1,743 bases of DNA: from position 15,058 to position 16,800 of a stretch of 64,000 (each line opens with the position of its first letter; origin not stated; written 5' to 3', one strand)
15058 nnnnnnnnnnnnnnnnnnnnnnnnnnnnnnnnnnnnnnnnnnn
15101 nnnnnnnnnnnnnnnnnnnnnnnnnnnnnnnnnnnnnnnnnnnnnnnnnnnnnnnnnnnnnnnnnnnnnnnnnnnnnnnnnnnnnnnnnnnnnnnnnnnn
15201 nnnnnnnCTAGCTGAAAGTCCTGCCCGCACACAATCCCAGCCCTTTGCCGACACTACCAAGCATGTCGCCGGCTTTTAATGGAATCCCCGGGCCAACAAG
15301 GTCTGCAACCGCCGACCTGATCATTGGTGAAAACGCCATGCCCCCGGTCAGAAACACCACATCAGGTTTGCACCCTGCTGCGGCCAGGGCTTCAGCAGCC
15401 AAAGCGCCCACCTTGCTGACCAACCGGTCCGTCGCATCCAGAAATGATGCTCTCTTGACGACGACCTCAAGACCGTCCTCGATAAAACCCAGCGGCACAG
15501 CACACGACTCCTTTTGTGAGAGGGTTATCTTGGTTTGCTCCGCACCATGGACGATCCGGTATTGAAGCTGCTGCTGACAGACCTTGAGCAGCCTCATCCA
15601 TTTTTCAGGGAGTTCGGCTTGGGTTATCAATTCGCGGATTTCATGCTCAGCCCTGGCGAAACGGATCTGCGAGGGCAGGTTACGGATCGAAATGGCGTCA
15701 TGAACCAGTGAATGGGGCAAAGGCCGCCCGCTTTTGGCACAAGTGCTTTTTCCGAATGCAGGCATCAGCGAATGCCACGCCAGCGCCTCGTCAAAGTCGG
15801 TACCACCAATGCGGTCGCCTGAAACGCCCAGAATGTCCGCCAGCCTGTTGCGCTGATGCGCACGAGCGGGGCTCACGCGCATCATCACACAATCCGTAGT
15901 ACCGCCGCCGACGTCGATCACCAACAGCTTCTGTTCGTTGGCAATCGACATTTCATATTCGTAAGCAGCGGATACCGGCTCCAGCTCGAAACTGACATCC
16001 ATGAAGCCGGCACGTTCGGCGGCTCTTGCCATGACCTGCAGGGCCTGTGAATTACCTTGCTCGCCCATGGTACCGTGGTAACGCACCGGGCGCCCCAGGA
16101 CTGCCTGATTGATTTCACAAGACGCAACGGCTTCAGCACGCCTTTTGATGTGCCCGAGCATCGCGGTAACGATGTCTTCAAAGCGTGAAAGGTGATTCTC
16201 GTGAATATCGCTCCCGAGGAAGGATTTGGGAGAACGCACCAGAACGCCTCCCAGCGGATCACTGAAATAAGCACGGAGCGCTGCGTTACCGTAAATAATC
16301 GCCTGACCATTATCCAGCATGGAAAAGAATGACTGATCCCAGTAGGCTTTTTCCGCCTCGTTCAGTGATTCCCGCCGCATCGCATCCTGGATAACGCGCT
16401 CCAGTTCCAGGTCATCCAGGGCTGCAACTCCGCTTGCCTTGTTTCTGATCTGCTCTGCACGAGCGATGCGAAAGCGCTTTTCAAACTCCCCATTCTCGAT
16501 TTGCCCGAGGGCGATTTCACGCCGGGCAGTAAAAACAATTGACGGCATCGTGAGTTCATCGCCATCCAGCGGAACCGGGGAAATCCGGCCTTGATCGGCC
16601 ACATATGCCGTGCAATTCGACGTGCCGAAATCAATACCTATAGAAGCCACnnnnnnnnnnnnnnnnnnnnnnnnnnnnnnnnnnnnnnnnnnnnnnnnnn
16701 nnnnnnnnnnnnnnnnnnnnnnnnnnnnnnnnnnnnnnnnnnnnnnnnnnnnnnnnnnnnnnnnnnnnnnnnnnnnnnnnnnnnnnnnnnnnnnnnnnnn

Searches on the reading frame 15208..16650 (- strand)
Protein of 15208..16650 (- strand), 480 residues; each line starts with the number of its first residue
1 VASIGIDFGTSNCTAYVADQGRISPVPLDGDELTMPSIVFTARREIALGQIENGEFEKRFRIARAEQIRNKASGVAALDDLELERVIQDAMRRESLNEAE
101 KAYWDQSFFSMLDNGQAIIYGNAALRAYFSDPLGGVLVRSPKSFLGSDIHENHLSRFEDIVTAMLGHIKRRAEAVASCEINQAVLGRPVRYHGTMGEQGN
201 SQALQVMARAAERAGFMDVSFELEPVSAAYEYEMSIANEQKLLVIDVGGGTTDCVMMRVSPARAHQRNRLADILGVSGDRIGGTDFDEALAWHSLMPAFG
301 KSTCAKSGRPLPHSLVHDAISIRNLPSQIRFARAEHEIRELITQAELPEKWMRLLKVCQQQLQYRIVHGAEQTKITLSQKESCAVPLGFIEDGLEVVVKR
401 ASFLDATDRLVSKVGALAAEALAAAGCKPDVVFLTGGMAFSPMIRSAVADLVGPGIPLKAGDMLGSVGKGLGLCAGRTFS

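Call 3: search_protein_families(library=pfam, proteins=[window:15208-16650:-], max_evalue=0.1)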
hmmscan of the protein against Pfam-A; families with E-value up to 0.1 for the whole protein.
window:15208-16650:- (480 aa): 6 families
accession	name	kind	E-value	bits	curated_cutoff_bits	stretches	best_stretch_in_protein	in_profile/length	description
PF00012.26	HSP70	-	2e-18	66.4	20.6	2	158-294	111-234/599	Hsp70 protein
PF06723.19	MreB_Mbl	-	4.6e-08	32.7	27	1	162-259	75-164/327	MreB/Mbl protein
PF14450.12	FtsA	-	0.00056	20.7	31.8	0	244-281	2-33/127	Cell division protein FtsA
PF01869.26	BcrAD_BadFG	-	0.051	13.5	31.5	0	245-261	3-19/271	BadF/BadG/BcrA/BcrD ATPase family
PF02782.22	FGGY_C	-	0.066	13.4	27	0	419-459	139-178/198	FGGY family of carbohydrate kinases, C-terminal domain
PF02541.22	Ppx-GppA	-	0.089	12.7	27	0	235-257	107-129/285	Ppx/GppA phosphatase family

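Call 4: search_protein_families(library=ncbifam, proteins=[window:15208-16650:-], max_evalue=0.1)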
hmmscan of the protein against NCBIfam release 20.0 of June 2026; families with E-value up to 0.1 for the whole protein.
window:15208-16650:- (480 aa): 14 families
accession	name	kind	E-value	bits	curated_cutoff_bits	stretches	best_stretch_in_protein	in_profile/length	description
NF008673.0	PRK11678.1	equivalog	1e-121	406.9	331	1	4-479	3-449/450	molecular chaperone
NF001413.0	PRK00290.1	equivalog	1.1e-19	70.3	648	2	157-291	110-229/625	molecular chaperone DnaK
TIGR02350.1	prok_dnaK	equivalog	8.3e-19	67.4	822.55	2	158-290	108-227/596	molecular chaperone DnaK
TIGR01991.1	HscA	equivalog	2.8e-16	59.2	708.55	2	160-296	110-232/600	Fe-S protein assembly chaperone HscA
NF003520.0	PRK05183.1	subfamily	7.4e-16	57.7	620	2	161-295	131-251/621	Fe-S protein assembly chaperone HscA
NF009946.0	PRK13410.1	equivalog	3.9e-15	55.1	1019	2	157-290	112-231/669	molecular chaperone DnaK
NF009947.0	PRK13411.1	equivalog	3.5e-12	45.2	1002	2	158-290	111-230/662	molecular chaperone DnaK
NF002399.0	PRK01433.1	equivalog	1e-10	40.9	743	1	156-288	117-235/595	Fe-S protein assembly chaperone HscA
TIGR00904.1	mreB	subfamily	4.3e-07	29.3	365.75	1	207-258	117-168/334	MreB/Mrl family cell shape determining protein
NF010539.0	PRK13927.1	subfamily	1.1e-06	27.8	293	1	208-257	119-168/339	rod shape-determining protein MreB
NF010540.1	PRK13929.1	exception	0.00099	18.3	515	1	205-257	115-167/334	rod-share determining protein MreBH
NF040964.1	MamK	subfamily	0.0049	16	400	1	161-266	79-171/335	MamK family actin-like protein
NF011660.0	PRK15080.1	equivalog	0.0097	15.1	182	0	201-255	107-156/277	ethanolamine utilization protein EutJ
TIGR02529.1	EutJ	subfamily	0.01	15.3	152.1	1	202-256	75-124/239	ethanolamine utilization protein EutJ family protein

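Call 21: find_homologous_proteins(query=window:15208-16650:-, max_evalue=1e-30)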
Query window:15208-16650:- (480 aa): 490 proteins with E <= 1e-30 among 8000 candidates; the best 120 are listed.
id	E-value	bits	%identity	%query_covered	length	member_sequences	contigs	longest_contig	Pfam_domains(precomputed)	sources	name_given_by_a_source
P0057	0.0e+0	1049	98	100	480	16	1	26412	PF00012.27,PF06723.20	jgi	-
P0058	1.1e-280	949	87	100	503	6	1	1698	PF00012.27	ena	-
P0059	5.9e-275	930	86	100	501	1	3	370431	PF00012.27,PF06723.20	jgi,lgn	-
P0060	3.7e-247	838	78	100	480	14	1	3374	PF00012.27,PF06723.20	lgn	-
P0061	7.5e-236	801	74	100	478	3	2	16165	PF00012.27,PF06723.20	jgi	-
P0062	4.4e-230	782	73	100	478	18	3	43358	PF00012.27,PF06723.20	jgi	jgi:hypothetical chaperone protein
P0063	2.7e-227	773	71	100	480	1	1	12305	PF00012.27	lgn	-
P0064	1.2e-192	659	61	100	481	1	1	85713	PF00012.27,PF06723.20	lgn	-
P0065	1.7e-192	658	64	100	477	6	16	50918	PF00012.27,PF06723.20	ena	-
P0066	2.4e-191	654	59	100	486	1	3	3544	PF00012.27,PF06723.20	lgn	-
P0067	6.6e-191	653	63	100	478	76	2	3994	PF00012.27,PF06723.20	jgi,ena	jgi:hypothetical chaperone protein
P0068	1.7e-190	651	63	100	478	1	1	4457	PF00012.27,PF06723.20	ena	-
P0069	1.3e-189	649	62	100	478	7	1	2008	PF00012.27,PF06723.20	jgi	-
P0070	3.4e-189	647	59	100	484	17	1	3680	PF00012.27,PF06723.20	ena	-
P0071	1.1e-188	645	62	100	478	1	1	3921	PF00012.27,PF06723.20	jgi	-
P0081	2.4e-181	621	59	100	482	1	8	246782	PF00012.27,PF06723.20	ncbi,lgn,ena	-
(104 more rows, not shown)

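Call 22: find_encoding_contigs(protein=P0062, flank=5000, max_places=3)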
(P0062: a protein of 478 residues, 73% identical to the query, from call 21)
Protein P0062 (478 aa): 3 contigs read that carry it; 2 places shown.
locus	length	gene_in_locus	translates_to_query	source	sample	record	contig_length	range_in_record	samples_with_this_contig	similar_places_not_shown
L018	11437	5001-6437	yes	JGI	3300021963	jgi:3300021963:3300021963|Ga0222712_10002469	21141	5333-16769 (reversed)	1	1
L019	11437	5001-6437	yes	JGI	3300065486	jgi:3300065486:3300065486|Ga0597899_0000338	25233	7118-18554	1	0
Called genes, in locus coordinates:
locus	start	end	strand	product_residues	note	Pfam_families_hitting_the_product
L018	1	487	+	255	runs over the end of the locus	PF00378:ECH_1, PF16113:ECH_2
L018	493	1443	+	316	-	PF03781:FGE-sulfatase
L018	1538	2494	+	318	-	PF03401:TctC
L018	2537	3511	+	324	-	PF00004:AAA, PF07724:AAA_2 (faint), PF07726:AAA_3 (faint), PF07728:AAA_5, PF13401:AAA_22 (faint)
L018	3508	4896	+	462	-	PF05762:VWA_CoxE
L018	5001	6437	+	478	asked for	PF06723:MreB_Mbl (faint), PF00012:HSP70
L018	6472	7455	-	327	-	PF03401:TctC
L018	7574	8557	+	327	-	PF03401:TctC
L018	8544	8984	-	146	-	PF14539:DUF4442, PF03061:4HBT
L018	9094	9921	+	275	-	PF04909:Amidohydro_2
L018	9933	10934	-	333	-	PF03401:TctC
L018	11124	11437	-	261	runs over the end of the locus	PF03328:HpcH_HpaI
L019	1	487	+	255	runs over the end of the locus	PF00378:ECH_1, PF16113:ECH_2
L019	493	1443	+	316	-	PF03781:FGE-sulfatase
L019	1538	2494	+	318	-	PF03401:TctC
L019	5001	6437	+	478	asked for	PF06723:MreB_Mbl (faint), PF00012:HSP70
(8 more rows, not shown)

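Call 23: find_encoding_contigs(protein=P0063, flank=5000, max_places=2)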
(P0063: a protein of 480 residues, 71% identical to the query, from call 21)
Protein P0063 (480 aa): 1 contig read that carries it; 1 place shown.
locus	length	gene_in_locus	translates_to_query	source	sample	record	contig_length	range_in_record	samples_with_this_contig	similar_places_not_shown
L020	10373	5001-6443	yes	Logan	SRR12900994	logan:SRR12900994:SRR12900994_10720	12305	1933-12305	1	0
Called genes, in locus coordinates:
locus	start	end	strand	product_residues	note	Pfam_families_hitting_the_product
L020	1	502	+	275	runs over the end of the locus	PF00378:ECH_1, PF16113:ECH_2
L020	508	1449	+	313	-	PF03781:FGE-sulfatase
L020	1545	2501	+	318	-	PF03401:TctC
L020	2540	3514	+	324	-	PF00004:AAA, PF07724:AAA_2 (faint), PF07726:AAA_3 (faint), PF07728:AAA_5, PF13401:AAA_22 (faint)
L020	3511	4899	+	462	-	PF05762:VWA_CoxE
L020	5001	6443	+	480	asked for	PF00012:HSP70 (weak)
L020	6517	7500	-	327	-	PF03401:TctC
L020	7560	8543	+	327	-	PF03401:TctC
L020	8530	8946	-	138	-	PF14539:DUF4442, PF03061:4HBT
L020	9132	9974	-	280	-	PF04909:Amidohydro_2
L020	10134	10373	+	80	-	?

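Call 24: find_encoding_contigs(protein=P0064, flank=5000, max_places=2)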
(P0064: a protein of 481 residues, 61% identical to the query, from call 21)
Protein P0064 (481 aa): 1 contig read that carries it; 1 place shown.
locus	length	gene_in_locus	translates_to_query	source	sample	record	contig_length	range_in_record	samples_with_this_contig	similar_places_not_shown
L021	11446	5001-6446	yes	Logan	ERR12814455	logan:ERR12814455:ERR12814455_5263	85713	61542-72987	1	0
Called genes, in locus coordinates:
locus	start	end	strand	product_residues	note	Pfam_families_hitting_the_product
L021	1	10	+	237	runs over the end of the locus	PF14348:DtrJ-like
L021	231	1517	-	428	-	-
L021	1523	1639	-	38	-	-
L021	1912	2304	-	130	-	-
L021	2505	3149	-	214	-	-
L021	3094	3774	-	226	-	PF04542:Sigma70_r2 (weak)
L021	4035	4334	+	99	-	-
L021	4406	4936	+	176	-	-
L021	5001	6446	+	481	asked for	PF06723:MreB_Mbl (faint), PF00012:HSP70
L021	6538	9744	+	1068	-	PF13424:TPR_12 (weak), PF24885:TPR_NPHP3, PF13424:TPR_12, PF13374:TPR_10 (weak), PF13424:TPR_12, PF24885:TPR_NPHP3 (weak), PF13424:TPR_12, PF12770:CHAT, +11 more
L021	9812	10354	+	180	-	-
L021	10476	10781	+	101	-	-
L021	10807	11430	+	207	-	PF00657:Lipase_GDSL (weak), PF13472:Lipase_GDSL_2 (weak)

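Call 25: find_encoding_contigs(protein=P0065, flank=5000, max_places=3)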
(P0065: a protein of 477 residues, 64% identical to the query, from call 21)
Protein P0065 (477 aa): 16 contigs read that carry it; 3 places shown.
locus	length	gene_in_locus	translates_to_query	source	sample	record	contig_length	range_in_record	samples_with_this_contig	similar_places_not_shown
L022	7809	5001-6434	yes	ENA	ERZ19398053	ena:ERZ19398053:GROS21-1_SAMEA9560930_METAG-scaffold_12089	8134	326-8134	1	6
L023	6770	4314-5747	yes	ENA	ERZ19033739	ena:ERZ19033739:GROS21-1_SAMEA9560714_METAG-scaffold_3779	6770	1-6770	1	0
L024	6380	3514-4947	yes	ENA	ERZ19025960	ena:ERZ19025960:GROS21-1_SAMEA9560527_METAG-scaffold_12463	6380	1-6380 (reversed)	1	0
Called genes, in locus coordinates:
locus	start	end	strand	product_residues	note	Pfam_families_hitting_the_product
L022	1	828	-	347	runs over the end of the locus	PF02558:ApbA, PF03446:NAD_binding_2 (weak), PF08546:ApbA_C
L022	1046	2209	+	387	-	PF02515:CoA_transf_3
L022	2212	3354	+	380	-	PF02771:Acyl-CoA_dh_N, PF02770:Acyl-CoA_dh_M, PF00441:Acyl-CoA_dh_1, PF22924:ACOX_C_alpha1 (faint), PF08028:Acyl-CoA_dh_2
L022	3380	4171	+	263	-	PF00378:ECH_1, PF16113:ECH_2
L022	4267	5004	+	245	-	-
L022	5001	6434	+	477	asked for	PF06723:MreB_Mbl (faint), PF00012:HSP70 (weak)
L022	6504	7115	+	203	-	PF02627:CMD (weak)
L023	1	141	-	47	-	?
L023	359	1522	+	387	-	PF02515:CoA_transf_3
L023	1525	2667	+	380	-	PF02771:Acyl-CoA_dh_N, PF02770:Acyl-CoA_dh_M, PF00441:Acyl-CoA_dh_1, PF22924:ACOX_C_alpha1 (faint), PF08028:Acyl-CoA_dh_2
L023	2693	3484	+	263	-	PF00378:ECH_1, PF16113:ECH_2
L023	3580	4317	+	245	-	-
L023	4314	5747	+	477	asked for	PF06723:MreB_Mbl (faint), PF00012:HSP70 (weak)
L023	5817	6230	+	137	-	-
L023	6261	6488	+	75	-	-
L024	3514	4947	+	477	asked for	PF06723:MreB_Mbl (faint), PF00012:HSP70 (weak)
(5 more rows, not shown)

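Call 27: search_protein_families(library=pfam, proteins=[L022:4267-5004:+, L021:4406-4936:+, L021:4035-4334:+, L018:2537-3511:+, L018:3508-4896:+], max_evalue=0.1)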
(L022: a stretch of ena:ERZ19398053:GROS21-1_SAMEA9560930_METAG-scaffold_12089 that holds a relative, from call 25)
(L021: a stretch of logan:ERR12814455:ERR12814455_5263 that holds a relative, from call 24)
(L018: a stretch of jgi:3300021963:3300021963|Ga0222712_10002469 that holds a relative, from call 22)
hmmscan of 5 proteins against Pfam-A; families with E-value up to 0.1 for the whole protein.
L022:4267-5004:+ (245 aa): 1 family
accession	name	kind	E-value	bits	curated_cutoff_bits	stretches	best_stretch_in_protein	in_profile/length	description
PF14114.12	DUF4286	-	0.034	14.8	25.8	1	17-48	12-43/100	Domain of unknown function (DUF4286)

L021:4406-4936:+ (176 aa): 1 family
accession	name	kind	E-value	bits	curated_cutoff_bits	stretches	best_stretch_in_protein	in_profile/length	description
PF05128.17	DUF697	-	9.4e-05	22.6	27.7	1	33-102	26-96/162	Domain of unknown function (DUF697)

L021:4035-4334:+ (99 aa): 0 families

L018:2537-3511:+ (324 aa): 21 families
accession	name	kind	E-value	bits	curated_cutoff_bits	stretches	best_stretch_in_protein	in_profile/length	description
PF07728.20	AAA_5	-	4.3e-13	49.9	22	1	50-216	1-139/139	AAA domain (dynein-related subfamily)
PF00004.35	AAA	-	6.2e-09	36.8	21.2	1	52-220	2-126/131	ATPase family associated with various cellular activities (AAA)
PF07724.20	AAA_2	-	2.6e-07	31.2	27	1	148-203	70-124/166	AAA domain (Cdc48 subfamily)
PF07726.17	AAA_3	-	5.2e-07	30.1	27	2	155-204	64-112/131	ATPase family associated with various cellular activities (AAA)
PF13401.12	AAA_22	-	1.7e-06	28.8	27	1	48-93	5-52/130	AAA domain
PF12774.13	AAA_6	-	4.1e-05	23.2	25.2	1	39-88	23-72/327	Hydrolytic ATP binding site of dynein motor region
PF05729.18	NACHT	-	9.3e-05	22.7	26.7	1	50-72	2-24/167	NACHT domain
PF13191.12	AAA_16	-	0.00033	21.6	32.6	1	50-177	26-156/167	AAA ATPase domain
PF00158.32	Sigma54_activat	-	0.00035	20.7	20.2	0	35-71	9-45/168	Sigma-54 interaction domain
PF05496.18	RuvB_N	-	0.00046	20.4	27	0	51-74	36-59/159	Holliday junction DNA helicase RuvB P-loop domain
PF13173.12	AAA_14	-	0.0009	19.7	27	0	48-80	2-36/129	AAA domain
PF13604.12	AAA_30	-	0.0017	18.6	27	1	34-71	4-41/191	AAA domain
PF00910.28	RNA_helicase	-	0.013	16.4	21.5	0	51-73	1-23/105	RNA helicase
PF20720.3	nSTAND3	-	0.016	15.4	27.2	1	49-74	18-43/155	Novel STAND NTPase 3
PF13238.12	AAA_18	-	0.022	15.7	29.4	0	51-74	1-24/128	AAA domain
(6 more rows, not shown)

L018:3508-4896:+ (462 aa): 1 family
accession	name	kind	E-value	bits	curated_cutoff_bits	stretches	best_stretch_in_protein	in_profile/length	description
PF05762.20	VWA_CoxE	-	7e-39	134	26.4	1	237-445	2-214/222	VWA domain containing CoxE-like protein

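Call 74: find_encoding_contigs(protein=P0081, flank=5000, max_places=6)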
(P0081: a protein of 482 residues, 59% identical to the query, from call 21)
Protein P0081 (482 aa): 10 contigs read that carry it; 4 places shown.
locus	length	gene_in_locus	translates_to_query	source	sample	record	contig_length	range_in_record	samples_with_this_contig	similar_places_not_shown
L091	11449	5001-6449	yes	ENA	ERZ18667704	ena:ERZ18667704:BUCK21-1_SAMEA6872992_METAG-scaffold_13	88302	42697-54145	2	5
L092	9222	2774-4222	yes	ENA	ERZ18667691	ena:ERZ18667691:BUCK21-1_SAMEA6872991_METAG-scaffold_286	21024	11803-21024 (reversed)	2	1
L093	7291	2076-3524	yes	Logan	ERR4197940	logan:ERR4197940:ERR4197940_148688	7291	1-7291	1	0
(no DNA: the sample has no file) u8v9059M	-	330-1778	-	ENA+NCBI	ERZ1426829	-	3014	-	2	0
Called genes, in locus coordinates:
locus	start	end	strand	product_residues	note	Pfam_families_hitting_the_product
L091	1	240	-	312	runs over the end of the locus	PF13098:Thioredoxin_2 (faint)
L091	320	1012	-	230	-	-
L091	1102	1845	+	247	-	PF17773:UPF0176_N, PF00581:Rhodanese (weak)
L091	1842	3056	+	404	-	PF05977:MFS_3, PF07690:MFS_1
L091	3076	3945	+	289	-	PF01557:FAA_hydrolase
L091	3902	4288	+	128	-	PF01541:GIY-YIG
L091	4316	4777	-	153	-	PF00011:HSP20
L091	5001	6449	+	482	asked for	PF06723:MreB_Mbl (faint), PF00012:HSP70 (weak)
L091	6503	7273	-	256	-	PF00528:BPD_transp_1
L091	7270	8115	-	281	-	PF00528:BPD_transp_1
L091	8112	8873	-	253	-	PF00005:ABC_tran, PF13304:AAA_21 (faint)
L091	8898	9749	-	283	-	PF12974:Phosphonate-bd, PF09084:NMT1 (weak)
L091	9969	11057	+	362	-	PF00586:AIRS, PF02769:AIRS_C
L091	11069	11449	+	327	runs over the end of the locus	PF02574:S-methyl_trans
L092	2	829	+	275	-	?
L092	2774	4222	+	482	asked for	PF06723:MreB_Mbl (faint), PF00012:HSP70 (weak)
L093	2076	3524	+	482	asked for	PF06723:MreB_Mbl (faint), PF00012:HSP70 (weak)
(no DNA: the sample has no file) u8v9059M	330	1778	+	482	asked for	PF06723:MreB_Mbl (faint), PF00012:HSP70 (weak)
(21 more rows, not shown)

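Call 78: search_solved_structures(query=window:15208-16650:-, max_evalue=0.00001)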
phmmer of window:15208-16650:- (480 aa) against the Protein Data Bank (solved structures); distinct sequences matched with E-value up to 0.00001: 29.
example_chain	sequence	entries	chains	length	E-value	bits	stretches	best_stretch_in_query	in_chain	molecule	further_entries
4rtf_D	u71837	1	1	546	2.2e-10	42.9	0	138-290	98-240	Chaperone protein DnaK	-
6w6e_I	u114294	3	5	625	3.5e-10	42.2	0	138-290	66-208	Chaperone protein DnaK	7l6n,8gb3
5obw_A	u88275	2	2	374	2.8e-09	39.3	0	159-290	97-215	Chaperone protein DnaK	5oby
5obx_A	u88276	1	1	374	3.1e-09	39.1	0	159-290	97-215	Chaperone protein DnaK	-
2v7y_A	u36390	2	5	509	4.5e-09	38.6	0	158-290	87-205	CHAPERONE PROTEIN DNAK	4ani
8w1m_A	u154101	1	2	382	5.8e-09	38.2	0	200-291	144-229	Chaperone protein DnaK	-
5obu_A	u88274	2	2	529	1.3e-08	37.1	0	159-290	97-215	Chaperone protein DnaK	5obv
9dvi_B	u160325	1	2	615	3.6e-08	35.6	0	200-291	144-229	Chaperone protein DnaK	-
1dkg_D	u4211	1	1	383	6.1e-08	34.8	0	180-292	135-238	MOLECULAR CHAPERONE DNAK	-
4kbo_A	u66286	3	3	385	3.9e-07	32.2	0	205-299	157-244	Stress-70 protein, mitochondrial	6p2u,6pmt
6nhk_A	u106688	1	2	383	4.1e-07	32.1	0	205-299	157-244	Stress-70 protein, mitochondrial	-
7n46_A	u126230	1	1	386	4.2e-07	32.1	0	200-292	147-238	Chaperone protein DnaK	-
9h0c_A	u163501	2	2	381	8.7e-07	31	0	141-302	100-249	Endoplasmic reticulum chaperone BiP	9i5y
6cz1_A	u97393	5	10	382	8.8e-07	31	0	141-302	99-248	Endoplasmic reticulum chaperone BiP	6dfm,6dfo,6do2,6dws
3ldl_A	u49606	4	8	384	8.9e-07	31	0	141-302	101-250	78 kDa glucose-regulated protein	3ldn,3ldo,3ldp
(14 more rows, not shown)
